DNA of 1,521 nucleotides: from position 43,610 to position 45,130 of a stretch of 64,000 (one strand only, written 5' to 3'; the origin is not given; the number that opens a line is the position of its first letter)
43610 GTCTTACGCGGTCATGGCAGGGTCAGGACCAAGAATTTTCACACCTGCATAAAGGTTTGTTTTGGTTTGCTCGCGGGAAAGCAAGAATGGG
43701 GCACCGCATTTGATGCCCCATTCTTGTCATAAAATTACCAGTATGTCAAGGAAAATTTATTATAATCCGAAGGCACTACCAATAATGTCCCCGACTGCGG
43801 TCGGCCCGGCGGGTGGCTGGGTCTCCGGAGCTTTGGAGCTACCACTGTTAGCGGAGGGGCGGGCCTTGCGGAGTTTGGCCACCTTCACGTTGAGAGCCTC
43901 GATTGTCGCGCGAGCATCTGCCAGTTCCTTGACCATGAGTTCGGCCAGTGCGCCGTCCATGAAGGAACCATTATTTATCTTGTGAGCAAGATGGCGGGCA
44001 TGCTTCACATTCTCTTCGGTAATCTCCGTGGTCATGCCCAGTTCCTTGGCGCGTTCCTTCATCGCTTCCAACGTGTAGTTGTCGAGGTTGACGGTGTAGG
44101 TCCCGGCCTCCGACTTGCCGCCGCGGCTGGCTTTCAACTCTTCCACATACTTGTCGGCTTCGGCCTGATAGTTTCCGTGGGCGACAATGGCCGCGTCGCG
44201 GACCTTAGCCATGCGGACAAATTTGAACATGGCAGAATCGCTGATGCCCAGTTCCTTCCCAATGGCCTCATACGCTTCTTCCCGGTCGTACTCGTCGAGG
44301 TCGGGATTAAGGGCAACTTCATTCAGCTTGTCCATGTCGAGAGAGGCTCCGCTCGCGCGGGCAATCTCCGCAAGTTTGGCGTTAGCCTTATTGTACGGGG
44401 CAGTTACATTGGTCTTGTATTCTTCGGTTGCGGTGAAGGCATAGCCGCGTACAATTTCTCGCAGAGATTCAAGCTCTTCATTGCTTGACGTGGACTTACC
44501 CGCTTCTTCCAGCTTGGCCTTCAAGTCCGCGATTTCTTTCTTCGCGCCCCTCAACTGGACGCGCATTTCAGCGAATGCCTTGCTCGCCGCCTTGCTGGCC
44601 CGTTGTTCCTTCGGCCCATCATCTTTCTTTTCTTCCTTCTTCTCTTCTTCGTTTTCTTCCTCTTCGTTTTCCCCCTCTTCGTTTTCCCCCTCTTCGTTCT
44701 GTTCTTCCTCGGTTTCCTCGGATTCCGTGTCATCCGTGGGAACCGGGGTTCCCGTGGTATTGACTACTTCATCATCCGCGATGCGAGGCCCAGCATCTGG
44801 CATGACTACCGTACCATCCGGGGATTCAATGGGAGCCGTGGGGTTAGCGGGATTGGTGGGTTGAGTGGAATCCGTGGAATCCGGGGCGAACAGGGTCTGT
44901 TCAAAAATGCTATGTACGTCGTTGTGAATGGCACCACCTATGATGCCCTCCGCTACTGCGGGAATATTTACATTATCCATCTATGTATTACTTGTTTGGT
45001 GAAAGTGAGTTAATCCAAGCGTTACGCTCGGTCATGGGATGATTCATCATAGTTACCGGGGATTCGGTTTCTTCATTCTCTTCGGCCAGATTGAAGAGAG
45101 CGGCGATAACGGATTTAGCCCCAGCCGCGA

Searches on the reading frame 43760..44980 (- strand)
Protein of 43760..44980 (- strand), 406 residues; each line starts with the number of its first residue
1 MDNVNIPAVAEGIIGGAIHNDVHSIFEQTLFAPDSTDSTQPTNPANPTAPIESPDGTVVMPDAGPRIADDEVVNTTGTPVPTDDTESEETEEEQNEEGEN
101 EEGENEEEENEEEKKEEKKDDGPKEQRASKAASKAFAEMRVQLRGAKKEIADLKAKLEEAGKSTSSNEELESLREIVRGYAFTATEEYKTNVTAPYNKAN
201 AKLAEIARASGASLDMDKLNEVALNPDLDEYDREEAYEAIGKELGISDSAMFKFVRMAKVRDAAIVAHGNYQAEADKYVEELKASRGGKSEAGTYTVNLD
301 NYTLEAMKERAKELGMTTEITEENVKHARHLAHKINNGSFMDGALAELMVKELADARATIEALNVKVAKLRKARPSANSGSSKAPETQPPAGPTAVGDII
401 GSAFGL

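Call 17: search_protein_families(library=phrogs, proteins=[window:43760-44980:-], max_evalue=0.00001)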
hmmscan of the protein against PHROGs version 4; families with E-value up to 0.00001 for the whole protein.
window:43760-44980:- (406 aa): 0 families

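Call 85: search_protein_families(library=pfam, proteins=[window:43760-44980:-], max_evalue=0.01)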
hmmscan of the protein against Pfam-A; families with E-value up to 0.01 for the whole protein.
window:43760-44980:- (406 aa): 2 families
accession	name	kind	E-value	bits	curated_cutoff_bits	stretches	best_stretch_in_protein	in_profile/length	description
PF02724.19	CDC45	-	0.0045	15.8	34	1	37-161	83-196/624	CDC45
PF16591.11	HBM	-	0.006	16.5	29.8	0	126-210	105-186/254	Helical bimodular sensor domain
